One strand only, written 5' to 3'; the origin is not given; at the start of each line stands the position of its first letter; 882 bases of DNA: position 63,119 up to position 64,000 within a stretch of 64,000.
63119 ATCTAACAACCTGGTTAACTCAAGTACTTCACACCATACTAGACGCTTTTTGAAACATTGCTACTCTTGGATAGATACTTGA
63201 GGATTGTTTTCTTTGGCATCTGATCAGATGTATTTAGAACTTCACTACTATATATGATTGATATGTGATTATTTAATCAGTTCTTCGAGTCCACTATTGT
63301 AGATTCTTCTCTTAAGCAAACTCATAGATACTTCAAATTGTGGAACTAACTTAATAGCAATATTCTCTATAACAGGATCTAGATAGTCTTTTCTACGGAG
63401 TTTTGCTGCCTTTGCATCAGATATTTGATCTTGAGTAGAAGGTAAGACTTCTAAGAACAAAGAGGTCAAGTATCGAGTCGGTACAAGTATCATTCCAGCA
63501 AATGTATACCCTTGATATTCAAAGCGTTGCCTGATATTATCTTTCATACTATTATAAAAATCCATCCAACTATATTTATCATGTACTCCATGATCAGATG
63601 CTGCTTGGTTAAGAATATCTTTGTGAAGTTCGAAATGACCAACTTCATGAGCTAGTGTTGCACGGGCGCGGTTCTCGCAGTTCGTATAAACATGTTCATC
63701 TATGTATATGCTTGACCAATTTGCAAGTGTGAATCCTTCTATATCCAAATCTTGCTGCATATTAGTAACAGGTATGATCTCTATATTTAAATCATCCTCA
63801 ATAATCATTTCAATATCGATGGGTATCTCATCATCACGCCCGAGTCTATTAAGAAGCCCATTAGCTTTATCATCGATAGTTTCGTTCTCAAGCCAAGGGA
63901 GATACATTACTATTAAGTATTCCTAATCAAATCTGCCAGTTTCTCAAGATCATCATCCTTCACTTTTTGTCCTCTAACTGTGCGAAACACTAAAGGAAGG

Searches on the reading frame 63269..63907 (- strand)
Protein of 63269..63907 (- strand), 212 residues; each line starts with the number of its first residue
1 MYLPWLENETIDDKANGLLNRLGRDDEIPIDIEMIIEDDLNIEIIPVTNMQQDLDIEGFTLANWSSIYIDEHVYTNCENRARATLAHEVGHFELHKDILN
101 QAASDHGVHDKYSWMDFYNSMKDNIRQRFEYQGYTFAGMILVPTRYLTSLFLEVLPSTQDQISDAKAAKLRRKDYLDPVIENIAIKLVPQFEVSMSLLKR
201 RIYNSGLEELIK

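Call 87: search_protein_families(library=pfam, proteins=[window:63269-63907:-], max_evalue=0.000001)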
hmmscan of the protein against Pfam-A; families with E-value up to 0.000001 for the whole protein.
window:63269-63907:- (212 aa): 1 family
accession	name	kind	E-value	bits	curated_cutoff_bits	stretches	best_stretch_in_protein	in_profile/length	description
PF06114.19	Peptidase_M78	-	1e-07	32.2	22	1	39-199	3-119/123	IrrE N-terminal-like domain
